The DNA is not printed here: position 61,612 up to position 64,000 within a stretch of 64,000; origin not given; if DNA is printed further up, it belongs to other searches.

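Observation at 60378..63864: Clp/Hsp100 D2-only AAA+ ATPase paired with a 700-aa protease-like unknown: candidate two-gene system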

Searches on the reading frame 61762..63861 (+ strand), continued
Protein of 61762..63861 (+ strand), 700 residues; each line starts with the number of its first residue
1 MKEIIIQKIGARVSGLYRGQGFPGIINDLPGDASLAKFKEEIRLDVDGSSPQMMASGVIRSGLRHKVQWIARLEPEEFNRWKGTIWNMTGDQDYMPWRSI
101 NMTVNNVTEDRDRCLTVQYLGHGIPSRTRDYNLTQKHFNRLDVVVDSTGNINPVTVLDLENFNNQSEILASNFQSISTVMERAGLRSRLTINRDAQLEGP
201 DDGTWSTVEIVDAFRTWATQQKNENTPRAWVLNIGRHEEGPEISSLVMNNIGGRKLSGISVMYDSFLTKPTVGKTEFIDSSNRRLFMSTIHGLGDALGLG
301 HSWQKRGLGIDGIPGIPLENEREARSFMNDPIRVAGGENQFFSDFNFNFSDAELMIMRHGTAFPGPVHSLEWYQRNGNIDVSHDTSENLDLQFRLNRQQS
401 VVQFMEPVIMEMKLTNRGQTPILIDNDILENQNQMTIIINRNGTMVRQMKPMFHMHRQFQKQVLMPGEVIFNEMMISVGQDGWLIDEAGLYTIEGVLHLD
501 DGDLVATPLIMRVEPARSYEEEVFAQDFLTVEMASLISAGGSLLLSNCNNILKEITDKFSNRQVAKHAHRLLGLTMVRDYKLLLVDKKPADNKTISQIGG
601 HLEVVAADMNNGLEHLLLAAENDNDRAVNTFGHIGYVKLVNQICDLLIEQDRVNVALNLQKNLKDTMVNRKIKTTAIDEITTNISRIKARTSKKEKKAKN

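Call 24: predict_structure(alignment_id=A1)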
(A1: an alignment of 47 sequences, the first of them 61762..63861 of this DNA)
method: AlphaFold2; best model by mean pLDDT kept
length: 700 residues; sequences in the alignment: 47
mean_pLDDT: 87.2   pTM: 0.88
mean pLDDT of the five models: 87.2, 84.2, 83.4, 83.3, 83.1
residues with pLDDT >= 90: 439; 70-90: 172; 50-70: 64; < 50: 25
segments of 3 or more residues with pLDDT < 50: 1-9, 22-35
pLDDT, mean of each block of 10 residues (from residue 1): 41 88 39 56 92 92 85 94 92 92 92 95 94 92 92 91 71 91 93 87 89 92 79 93 89 81 77 76 93 88 65 63 88 88 90 88 56 64 70 95 98 95 91 89 90 88 94 95 95 91 89 97 97 94 96 98 98 96 86 90 96 98 96 97 96 97 98 94 95 77
secondary structure, 60 per line:
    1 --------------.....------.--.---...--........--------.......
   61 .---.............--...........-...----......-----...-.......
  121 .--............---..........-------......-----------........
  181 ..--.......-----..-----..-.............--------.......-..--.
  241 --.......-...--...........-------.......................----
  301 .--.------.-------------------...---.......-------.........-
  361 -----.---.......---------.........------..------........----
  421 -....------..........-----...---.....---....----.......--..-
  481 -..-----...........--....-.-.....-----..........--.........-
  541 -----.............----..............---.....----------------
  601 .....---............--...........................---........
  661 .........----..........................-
elements in order (helices of 4 or more, strands of 3 or more residues): E15-19 E38-45 E54-61 E65-77 E80-90 E99-104 E114-121 E124-135 E139-148 E156-158 E173-175 H176-182 E185-191 H207-219 E228-234 E243-249 E256-262 H263-266 H274-296 H337-343 H351-359 H370-376 E389-394 E409-416 E422-425 E435-441 E447-449 E453-457 E461-464 E469-475 E489-499 E502-505 E509-513 H519-528 H531-539 H546-558 H563-576 E580-584 E601-605 H609-620 H623-649 H653-669 H674-699
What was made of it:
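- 61873..62205 (+): N-terminal all-beta domain (residues 38-148). AF2 model, pLDDT about 90 (call 24).
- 62926..63300 (+): Beta-sandwich domain (residues 389-513). AF2 model (call 24).
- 63316..63861 (+): C-terminal helical domain (residues 519-700) ending in a basic tail. AF2 model, pLDDT above 90 (call 24).
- On DUF1874 / STIV B116 / AcrIII-1 (C-terminal region): The region is all-helical in the model (call 24).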

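Call 26: search_protein_families(library=pfam, proteins=[L005:7617-9986:+, L027:7917-10103:+, P0021, P0048, L027:5970-7406:-, L005:5609-6895:+], max_evalue=1)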
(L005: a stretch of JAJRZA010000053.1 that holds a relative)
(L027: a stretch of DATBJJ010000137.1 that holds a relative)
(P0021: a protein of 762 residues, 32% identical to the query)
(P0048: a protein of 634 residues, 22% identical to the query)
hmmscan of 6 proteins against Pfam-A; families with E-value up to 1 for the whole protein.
L005:7617-9986:+ (790 aa): 5 families
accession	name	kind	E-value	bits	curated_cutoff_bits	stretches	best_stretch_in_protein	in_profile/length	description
PF13582.12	Reprolysin_3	-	0.0025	18.8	22.4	1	297-395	40-123/123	Metallo-peptidase family M12B Reprolysin-like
PF13583.11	Reprolysin_4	-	0.0047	17.1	22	1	319-438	77-187/203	Metallo-peptidase family M12B Reprolysin-like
PF17316.7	Perilipin_2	-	0.058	13.3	30.1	1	693-788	34-133/253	Perilipin protein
PF21228.3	RuBisCO_activase_AAA_helical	-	0.13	13.1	27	1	712-785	24-92/96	Ribulose bisphosphate carboxylase/oxygenase activase, AAA, helical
PF13688.12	Reprolysin_5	-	0.21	12.2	27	1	315-426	87-189/196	Metallo-peptidase family M12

L027:7917-10103:+ (729 aa): 5 families
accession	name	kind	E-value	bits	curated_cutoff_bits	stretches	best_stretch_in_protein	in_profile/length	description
PF13583.11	Reprolysin_4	-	0.0078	16.3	22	1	253-360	75-176/203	Metallo-peptidase family M12B Reprolysin-like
PF00941.27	FAD_binding_5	-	0.044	14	27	1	571-663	64-138/170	FAD binding domain in molybdopterin dehydrogenase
PF00413.30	Peptidase_M10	-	0.051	13.9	24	1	311-334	105-128/159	Matrixin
PF13688.12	Reprolysin_5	-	0.18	12.5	27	1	312-336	139-163/196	Metallo-peptidase family M12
PF13582.12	Reprolysin_3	-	0.27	12.2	22.4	1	306-331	107-123/123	Metallo-peptidase family M12B Reprolysin-like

P0021 (762 aa): 2 families
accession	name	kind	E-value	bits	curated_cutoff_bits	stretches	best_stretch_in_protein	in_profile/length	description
PF13583.11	Reprolysin_4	-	0.028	14.5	22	1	298-411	77-185/203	Metallo-peptidase family M12B Reprolysin-like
PF00413.30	Peptidase_M10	-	0.081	13.2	24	1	358-384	109-136/159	Matrixin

P0048 (634 aa): 1 family
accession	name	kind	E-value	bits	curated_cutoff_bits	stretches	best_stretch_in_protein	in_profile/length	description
PF13432.12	TPR_16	-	0.04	14.8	32.7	0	578-602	34-58/65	Tetratricopeptide repeat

L027:5970-7406:- (478 aa): 23 families
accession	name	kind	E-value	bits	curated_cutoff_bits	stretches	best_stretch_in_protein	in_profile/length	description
PF07724.20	AAA_2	-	1.5e-32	113.4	27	1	51-234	1-165/166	AAA domain (Cdc48 subfamily)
PF10431.15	ClpB_D2-small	-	3.2e-17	62.8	21.9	1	241-324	1-80/81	C-terminal, D2-small domain, of ClpB protein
PF00072.30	Response_reg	-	3.1e-13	50.3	30.2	1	354-455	1-102/111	Response regulator receiver domain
PF07728.20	AAA_5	-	1.7e-07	31.7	22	1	56-173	2-108/139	AAA domain (dynein-related subfamily)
PF00004.35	AAA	-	2e-06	28.7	21.2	1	57-147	2-72/131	ATPase family associated with various cellular activities (AAA)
PF13401.12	AAA_22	-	1.9e-05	25.4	27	1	52-144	4-96/130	AAA domain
PF13191.12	AAA_16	-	2.9e-05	25.1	32.6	1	51-92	23-63/167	AAA ATPase domain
PF00158.32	Sigma54_activat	-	7.3e-05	23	20.2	1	56-181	25-143/168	Sigma-54 interaction domain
PF25199.1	nSTAND_NTPase5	-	0.0024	18.2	34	1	47-100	35-89/145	Novel STAND NTPase 5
PF00437.27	T2SSE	-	0.0025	17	24.9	1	51-87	140-176/370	Type II/IV secretion system protein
PF13555.12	AAA_29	-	0.01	16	27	1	52-82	21-51/61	P-loop containing region of AAA domain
PF13476.12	AAA_23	-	0.017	16.2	27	1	53-85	19-51/201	AAA domain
PF06414.18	Zeta_toxin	-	0.022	14.6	22.3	1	49-98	13-61/199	Zeta toxin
PF13604.12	AAA_30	-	0.026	14.7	27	1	53-84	18-49/191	AAA domain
PF13245.12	AAA_19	-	0.028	15.1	25.1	1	53-81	11-39/134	AAA domain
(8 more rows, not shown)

L005:5609-6895:+ (429 aa): 16 families
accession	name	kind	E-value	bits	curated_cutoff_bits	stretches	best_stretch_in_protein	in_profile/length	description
PF07724.20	AAA_2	-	1.1e-34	120.4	27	2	150-253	71-165/166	AAA domain (Cdc48 subfamily)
PF10431.15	ClpB_D2-small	-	3.1e-14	53.2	21.9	1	260-340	1-79/81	C-terminal, D2-small domain, of ClpB protein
PF00004.35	AAA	-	3.3e-08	34.5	21.2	1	55-204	1-110/131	ATPase family associated with various cellular activities (AAA)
PF07728.20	AAA_5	-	2.8e-07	31.1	22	2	157-206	69-125/139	AAA domain (dynein-related subfamily)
PF13191.12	AAA_16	-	2.2e-06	28.7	32.6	1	51-181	24-159/167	AAA ATPase domain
PF00158.32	Sigma54_activat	-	3.6e-06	27.2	20.2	1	39-110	9-81/168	Sigma-54 interaction domain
PF13401.12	AAA_22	-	0.00022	22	27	1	55-179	8-109/130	AAA domain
PF07726.17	AAA_3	-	0.0016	18.8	27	1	156-203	64-110/131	ATPase family associated with various cellular activities (AAA)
PF12774.13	AAA_6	-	0.0051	16.3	25.2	1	57-91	37-68/327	Hydrolytic ATP binding site of dynein motor region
PF00437.27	T2SSE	-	0.05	12.7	24.9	1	49-84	139-174/370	Type II/IV secretion system protein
PF12775.13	AAA_7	-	0.073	13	25.8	1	54-95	35-76/181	P-loop containing dynein motor region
PF13555.12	AAA_29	-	0.2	11.9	27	1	55-81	25-51/61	P-loop containing region of AAA domain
PF13173.12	AAA_14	-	0.21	12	27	0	55-93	5-42/129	AAA domain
PF05496.18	RuvB_N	-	0.21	11.8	27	0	32-74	13-55/159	Holliday junction DNA helicase RuvB P-loop domain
PF00448.28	SRP54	-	0.21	11.7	22.7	1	54-77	3-26/196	SRP54-type protein, GTPase domain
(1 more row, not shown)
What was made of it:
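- Intact members give weak Reprolysin and M10 matches (call 26).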

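Call 27: search_protein_families(library=padloc, proteins=[L005:7617-9986:+, L027:7917-10103:+, P0021, P0048], max_evalue=1)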
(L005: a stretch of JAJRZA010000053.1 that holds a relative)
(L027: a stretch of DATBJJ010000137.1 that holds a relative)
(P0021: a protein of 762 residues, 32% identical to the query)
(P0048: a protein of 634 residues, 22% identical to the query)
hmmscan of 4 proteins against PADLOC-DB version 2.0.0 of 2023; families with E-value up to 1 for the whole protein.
L005:7617-9986:+ (790 aa): 0 families

L027:7917-10103:+ (729 aa): 0 families

P0021 (762 aa): 0 families

P0048 (634 aa): 0 families

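Call 28: fold_search(model_id=the predicted structure, library=pdb)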
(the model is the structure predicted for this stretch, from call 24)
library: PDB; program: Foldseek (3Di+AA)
matches with E <= 10: 1214; with E <= 0.001: 63
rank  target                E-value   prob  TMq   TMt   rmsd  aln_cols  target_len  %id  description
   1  8xrt_A                2.6e-07  1.00  0.13  0.13  20.1       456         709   10  The crystal structure of a GH3 enzyme CcBgl3B (released 2024-04-10)
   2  7ms2_A                5.2e-07  1.00  0.13  0.13  22.2       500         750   11  Three-dimensional structure of a GH3 Beta-glucosidase from Clostridium thermocellum in complex with glycerol (released 2022-05-18)
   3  7ms2_B                6.9e-07  1.00  0.15  0.14  21.6       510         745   11  Three-dimensional structure of a GH3 Beta-glucosidase from Clostridium thermocellum in complex with glycerol (released 2022-05-18)
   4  8xrx_B                1.1e-06  0.99  0.12  0.12  20.4       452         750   11  The crystal structure of a GH3 enzyme CcBgl3B with glucose and gentiobiose (released 2024-04-10)
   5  8va7_A                1.1e-06  0.99  0.13  0.12  21.9       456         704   13  Crystal structure of CapGH3a enzyme retrieved from capybara gut metagenome (released 2024-10-23)
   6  8xrt_B                1.2e-06  1.00  0.13  0.12  20.2       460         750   11  The crystal structure of a GH3 enzyme CcBgl3B (released 2024-04-10)
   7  5xxo_A                1.2e-06  1.00  0.16  0.15  18.8       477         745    9  Crystal structure of mutant (D286N) GH3 beta-glucosidase from Bacteroides thetaiotaomicron in complex with sophorotrio (released 2017-12-13)
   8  5xxl_A                1.3e-06  1.00  0.14  0.13  20.7       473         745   11  Crystal structure of GH3 beta-glucosidase from Bacteroides thetaiotaomicron (released 2017-12-13)
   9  5xxm_A                1.6e-06  0.99  0.13  0.13  20.7       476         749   10  Crystal structure of GH3 beta-glucosidase from Bacteroides thetaiotaomicron in complex with gluconolactone (released 2017-12-13)
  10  8xrt_F                2.0e-06  0.99  0.13  0.12  20.5       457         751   11  The crystal structure of a GH3 enzyme CcBgl3B (released 2024-04-10)
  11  8xrv_F                2.2e-06  0.99  0.13  0.12  20.4       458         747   10  The crystal structure of a GH3 enzyme CcBgl3B with glucose (released 2024-04-10)
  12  8xrv_A                2.6e-06  0.99  0.13  0.12  20.1       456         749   10  The crystal structure of a GH3 enzyme CcBgl3B with glucose (released 2024-04-10)
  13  8xrx_A                2.8e-06  0.99  0.14  0.13  20.5       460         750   10  The crystal structure of a GH3 enzyme CcBgl3B with glucose and gentiobiose (released 2024-04-10)
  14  8j9f_C                2.9e-06  0.99  0.15  0.14  23.2       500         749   10  Structure of STG-hydrolyzing beta-glucosidase 1 (PSTG1) (released 2024-04-10)
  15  4zod_A                3.1e-06  0.99  0.13  0.13  18.6       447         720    8  Crystal Structure of beta-glucosidase from Listeria innocua in complex with glucose (released 2016-05-18)
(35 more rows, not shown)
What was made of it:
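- Tried and rejected: These are generic beta-sandwich matches and uninformative (call 28).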

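Call 29: search_protein_representatives(alignment_id=A1)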
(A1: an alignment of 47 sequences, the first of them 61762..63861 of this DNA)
Query: 47 sequences, 717 profile positions. Proteins with E-value up to 0.001 (for the whole library): 2795; up to 1e-10: 1812; up to 1e-30: 786. The best 150 are listed.
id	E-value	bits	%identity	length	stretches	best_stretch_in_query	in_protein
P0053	0.0e+00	1044.0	-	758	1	18-712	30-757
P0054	2.4e-296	1001.3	-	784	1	26-709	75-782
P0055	3.2e-280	948.0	-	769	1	27-714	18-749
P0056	8.2e-280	946.7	-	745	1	34-691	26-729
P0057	1.8e-253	859.6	-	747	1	26-711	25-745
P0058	8.2e-251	850.8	-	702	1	30-713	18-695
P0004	7.1e-248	841.1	-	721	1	1-716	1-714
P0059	9.7e-248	840.6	-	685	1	25-547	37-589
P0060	2.7e-245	832.5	-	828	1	30-708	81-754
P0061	7.7e-245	831.1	-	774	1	33-661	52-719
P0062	1.3e-244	830.3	-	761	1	22-693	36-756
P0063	1.2e-243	827.1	-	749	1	26-709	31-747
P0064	3.2e-243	825.7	-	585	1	149-707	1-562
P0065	1.0e-242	824.0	-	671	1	68-715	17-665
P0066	8.7e-242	821.0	-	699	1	42-712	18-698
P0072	1.1e-230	784.3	-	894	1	69-711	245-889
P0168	3.3e-132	458.7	-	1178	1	39-709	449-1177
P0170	1.0e-131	457.1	-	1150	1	34-712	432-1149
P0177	2.7e-126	439.2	-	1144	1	27-715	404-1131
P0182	2.2e-124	432.9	-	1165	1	27-710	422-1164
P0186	9.5e-123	427.5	-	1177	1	30-699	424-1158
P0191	2.2e-120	419.6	-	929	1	42-712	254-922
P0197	8.2e-118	411.1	-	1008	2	42-712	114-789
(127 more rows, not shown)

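Call 30: search_protein_families(library=pfam, proteins=[P0168, P0170, P0177, P0182, P0186, P0197, P0191, P0072], max_evalue=0.01)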
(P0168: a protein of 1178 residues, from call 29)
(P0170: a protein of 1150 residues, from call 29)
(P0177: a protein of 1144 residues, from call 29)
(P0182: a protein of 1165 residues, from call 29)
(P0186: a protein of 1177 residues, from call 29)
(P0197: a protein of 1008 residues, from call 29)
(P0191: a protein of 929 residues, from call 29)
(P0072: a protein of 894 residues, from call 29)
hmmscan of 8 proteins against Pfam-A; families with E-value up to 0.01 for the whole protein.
P0168 (1178 aa): 2 families
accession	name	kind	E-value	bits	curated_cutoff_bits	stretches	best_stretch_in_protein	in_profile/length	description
PF04389.22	Peptidase_M28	-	1.3e-38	133.1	21.3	1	207-406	1-191/193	Peptidase family M28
PF01546.33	Peptidase_M20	-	1.6e-05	25.3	24.6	1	240-344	28-113/206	Peptidase family M20/M25/M40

P0170 (1150 aa): 2 families
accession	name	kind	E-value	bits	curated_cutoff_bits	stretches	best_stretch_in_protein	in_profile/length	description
PF04389.22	Peptidase_M28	-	8.1e-39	133.8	21.3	1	209-408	1-191/193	Peptidase family M28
PF01546.33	Peptidase_M20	-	6.9e-05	23.3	24.6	1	242-392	28-189/206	Peptidase family M20/M25/M40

P0177 (1144 aa): 3 families
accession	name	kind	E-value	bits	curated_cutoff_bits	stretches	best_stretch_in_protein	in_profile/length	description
PF04389.22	Peptidase_M28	-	2.5e-43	148.5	21.3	1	195-391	1-188/193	Peptidase family M28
PF01546.33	Peptidase_M20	-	4.3e-09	37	24.6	1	228-387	28-196/206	Peptidase family M20/M25/M40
PF05450.20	Nicastrin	-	0.00034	20.7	25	1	210-301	2-101/218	Nicastrin large lobe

P0182 (1165 aa): 3 families
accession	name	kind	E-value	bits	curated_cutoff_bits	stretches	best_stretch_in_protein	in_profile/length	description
PF04389.22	Peptidase_M28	-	1.3e-37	129.9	21.3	1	211-406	1-187/193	Peptidase family M28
PF01546.33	Peptidase_M20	-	6.3e-07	29.9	24.6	1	231-345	4-113/206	Peptidase family M20/M25/M40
PF05450.20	Nicastrin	-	0.00077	19.5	25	1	227-296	3-72/218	Nicastrin large lobe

P0186 (1177 aa): 3 families
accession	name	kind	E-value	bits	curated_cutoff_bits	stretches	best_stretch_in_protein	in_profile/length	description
PF04389.22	Peptidase_M28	-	2.8e-38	132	21.3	1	209-406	1-189/193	Peptidase family M28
PF01546.33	Peptidase_M20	-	1.1e-07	32.4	24.6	1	241-406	29-113/206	Peptidase family M20/M25/M40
PF05450.20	Nicastrin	-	0.00052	20.1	25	1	224-413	2-212/218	Nicastrin large lobe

P0197 (1008 aa): 0 families

P0191 (929 aa): 0 families

P0072 (894 aa): 1 family
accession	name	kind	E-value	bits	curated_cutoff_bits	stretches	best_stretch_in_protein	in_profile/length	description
PF13583.11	Reprolysin_4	-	0.0054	16.9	22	1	500-551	139-185/203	Metallo-peptidase family M12B Reprolysin-like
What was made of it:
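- Some members are fused to Peptidase_M28 (call 30).
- Tried and rejected: They carry Peptidase_M28 instead (call 30).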

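Call 32: find_encoding_contigs(protein=P0001, flank=5000, max_places=3)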
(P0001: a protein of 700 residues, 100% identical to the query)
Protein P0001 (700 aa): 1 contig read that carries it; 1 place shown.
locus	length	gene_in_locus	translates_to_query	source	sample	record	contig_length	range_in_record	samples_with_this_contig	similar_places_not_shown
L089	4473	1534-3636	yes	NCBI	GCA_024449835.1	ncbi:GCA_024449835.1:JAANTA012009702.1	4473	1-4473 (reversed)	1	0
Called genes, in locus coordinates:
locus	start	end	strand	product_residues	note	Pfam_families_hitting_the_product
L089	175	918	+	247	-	PF13191:AAA_16 (weak), PF00158:Sigma54_activat (faint), PF00004:AAA (weak), PF07724:AAA_2, PF07728:AAA_5 (faint), PF07724:AAA_2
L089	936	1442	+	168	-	PF10431:ClpB_D2-small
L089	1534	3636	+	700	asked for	-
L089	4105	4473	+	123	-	?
